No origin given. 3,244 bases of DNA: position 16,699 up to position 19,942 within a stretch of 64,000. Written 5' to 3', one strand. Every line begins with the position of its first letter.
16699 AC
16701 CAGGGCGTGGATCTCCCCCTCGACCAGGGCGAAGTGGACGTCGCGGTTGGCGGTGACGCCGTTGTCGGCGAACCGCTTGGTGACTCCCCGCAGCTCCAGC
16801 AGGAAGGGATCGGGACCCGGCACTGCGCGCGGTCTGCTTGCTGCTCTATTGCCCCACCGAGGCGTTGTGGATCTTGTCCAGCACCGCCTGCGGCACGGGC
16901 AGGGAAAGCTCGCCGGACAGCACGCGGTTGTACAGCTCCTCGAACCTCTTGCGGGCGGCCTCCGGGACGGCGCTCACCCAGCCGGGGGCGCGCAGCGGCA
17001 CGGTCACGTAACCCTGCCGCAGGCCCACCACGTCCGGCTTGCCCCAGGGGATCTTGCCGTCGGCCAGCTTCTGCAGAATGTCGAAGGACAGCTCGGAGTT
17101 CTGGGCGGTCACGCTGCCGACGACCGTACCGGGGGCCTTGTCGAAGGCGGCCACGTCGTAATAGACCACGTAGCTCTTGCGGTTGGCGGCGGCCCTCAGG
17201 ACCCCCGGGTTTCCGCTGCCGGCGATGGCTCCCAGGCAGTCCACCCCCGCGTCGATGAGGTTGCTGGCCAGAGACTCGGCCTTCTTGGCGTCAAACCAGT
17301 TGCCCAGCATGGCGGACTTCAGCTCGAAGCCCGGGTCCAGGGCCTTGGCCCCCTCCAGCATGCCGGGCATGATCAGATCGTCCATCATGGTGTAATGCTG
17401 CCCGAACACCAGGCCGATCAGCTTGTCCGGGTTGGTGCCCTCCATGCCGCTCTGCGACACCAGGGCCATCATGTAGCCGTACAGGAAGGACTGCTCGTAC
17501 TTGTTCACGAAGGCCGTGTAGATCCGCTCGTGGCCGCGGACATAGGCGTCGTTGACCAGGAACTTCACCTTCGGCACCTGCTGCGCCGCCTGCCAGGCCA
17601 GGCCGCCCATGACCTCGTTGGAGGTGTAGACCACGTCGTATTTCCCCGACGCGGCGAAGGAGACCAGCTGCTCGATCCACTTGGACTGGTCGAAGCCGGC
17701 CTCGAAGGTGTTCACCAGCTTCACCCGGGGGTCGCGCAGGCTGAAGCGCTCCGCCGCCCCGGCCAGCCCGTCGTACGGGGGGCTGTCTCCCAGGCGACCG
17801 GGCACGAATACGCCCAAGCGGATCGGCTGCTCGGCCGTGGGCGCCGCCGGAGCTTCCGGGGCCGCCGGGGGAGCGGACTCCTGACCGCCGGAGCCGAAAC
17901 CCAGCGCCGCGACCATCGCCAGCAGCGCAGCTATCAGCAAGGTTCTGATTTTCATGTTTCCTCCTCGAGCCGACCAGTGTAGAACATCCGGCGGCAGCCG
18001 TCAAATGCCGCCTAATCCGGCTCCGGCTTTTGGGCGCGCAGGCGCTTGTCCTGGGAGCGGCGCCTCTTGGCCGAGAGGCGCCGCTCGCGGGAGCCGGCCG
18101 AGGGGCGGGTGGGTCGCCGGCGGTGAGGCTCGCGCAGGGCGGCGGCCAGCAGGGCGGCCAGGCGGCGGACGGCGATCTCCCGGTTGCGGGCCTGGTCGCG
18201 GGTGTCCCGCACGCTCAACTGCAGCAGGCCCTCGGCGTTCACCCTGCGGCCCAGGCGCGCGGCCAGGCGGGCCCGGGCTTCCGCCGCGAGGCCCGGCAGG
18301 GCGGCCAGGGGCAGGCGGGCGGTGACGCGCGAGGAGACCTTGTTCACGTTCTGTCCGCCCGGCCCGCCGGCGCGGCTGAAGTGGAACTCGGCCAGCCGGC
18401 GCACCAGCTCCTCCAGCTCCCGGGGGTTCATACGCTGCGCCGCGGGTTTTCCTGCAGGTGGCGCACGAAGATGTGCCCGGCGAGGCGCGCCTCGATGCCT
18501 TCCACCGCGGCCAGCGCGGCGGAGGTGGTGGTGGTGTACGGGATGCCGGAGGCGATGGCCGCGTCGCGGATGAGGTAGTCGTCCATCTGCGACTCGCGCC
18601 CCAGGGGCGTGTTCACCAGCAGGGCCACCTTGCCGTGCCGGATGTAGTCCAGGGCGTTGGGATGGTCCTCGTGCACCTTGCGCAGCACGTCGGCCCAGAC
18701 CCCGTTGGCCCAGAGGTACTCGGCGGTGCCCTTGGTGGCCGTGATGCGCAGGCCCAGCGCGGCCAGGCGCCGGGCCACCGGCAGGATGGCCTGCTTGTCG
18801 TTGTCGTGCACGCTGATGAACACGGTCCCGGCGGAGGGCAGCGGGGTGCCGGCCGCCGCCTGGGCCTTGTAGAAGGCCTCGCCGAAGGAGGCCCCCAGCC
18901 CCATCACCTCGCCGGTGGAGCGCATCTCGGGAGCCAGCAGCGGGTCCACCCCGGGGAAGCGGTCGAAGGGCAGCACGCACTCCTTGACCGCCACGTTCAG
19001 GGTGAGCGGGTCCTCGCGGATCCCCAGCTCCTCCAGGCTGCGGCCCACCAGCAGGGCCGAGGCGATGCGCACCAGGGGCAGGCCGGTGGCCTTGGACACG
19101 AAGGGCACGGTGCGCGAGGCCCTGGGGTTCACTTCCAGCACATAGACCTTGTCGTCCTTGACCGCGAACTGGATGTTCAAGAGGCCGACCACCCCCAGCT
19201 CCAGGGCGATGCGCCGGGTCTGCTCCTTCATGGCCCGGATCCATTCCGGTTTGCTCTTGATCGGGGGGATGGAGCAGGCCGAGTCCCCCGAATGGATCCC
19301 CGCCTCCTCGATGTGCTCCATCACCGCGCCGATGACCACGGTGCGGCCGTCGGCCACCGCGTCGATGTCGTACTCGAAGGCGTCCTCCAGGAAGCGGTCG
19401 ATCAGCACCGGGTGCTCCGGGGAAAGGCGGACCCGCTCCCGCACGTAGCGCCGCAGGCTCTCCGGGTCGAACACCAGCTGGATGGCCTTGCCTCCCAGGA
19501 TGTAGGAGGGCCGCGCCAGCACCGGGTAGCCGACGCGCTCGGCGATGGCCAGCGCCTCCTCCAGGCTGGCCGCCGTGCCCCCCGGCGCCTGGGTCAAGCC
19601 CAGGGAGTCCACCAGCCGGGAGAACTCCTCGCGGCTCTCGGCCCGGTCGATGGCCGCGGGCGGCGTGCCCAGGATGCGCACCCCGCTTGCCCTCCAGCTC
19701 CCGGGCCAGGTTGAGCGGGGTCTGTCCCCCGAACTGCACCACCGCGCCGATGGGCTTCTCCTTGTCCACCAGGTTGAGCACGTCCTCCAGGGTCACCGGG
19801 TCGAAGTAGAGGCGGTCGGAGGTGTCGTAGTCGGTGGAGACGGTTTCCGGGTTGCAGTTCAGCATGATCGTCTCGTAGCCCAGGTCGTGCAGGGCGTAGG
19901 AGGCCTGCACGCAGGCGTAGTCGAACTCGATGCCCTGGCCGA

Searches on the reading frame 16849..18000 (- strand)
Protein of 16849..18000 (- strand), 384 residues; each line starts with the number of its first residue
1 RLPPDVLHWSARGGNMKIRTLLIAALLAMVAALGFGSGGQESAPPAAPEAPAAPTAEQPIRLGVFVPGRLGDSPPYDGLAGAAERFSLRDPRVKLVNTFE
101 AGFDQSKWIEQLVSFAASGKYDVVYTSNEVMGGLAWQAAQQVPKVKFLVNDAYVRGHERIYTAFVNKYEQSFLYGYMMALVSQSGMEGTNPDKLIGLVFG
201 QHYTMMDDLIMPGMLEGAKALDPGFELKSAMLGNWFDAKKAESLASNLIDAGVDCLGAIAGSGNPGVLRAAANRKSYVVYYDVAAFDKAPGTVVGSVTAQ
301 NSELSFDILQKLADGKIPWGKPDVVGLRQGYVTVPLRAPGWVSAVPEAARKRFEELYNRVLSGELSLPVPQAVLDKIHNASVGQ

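Call 57: search_protein_families(library=pfam, max_evalue=0.0001, proteins=[window:16849-18000:-])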
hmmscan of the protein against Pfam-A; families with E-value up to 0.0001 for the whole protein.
window:16849-18000:- (384 aa): 1 family
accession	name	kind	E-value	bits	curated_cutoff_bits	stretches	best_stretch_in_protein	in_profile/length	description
PF02608.20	Bmp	-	2.3e-45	155.3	24.1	1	61-335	3-269/301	ABC transporter substrate-binding protein PnrA-like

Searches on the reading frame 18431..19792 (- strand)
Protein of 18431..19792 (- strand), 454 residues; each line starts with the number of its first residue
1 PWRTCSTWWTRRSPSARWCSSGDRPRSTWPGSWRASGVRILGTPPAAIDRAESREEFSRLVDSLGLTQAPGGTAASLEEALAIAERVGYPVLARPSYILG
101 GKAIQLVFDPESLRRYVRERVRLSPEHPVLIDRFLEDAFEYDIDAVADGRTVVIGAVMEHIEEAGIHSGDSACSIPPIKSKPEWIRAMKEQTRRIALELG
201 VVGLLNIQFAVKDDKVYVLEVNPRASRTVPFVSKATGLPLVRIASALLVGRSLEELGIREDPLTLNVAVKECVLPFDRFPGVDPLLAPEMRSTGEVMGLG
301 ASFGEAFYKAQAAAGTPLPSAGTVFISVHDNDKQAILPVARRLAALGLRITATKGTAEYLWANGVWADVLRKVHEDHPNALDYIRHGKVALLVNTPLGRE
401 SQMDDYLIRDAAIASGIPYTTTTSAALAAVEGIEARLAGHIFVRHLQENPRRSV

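Call 57: search_protein_families(library=pfam, max_evalue=0.0001, proteins=[window:18431-19792:-])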
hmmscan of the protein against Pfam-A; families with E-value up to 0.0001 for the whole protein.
window:18431-19792:- (454 aa): 5 families
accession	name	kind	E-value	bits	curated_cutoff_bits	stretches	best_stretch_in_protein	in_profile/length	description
PF02786.22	CPSase_L_D2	-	1.2e-32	113.7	19.8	1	54-255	2-210/211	Carbamoyl-phosphate synthase L chain, ATP binding domain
PF02142.27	MGS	-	3e-18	66.2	24.1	1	336-421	2-94/94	MGS-like domain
PF15632.11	ATPgrasp_Ter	-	1e-07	32.2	29.1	1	129-252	5-112/131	ATP-grasp in the biosynthetic pathway with Ter operon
PF02222.28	ATP-grasp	-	4.3e-07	30.2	27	1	62-225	4-163/179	ATP-grasp domain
PF02655.19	ATP-grasp_3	-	1.2e-05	25.9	23.2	1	85-225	28-157/160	ATP-grasp domain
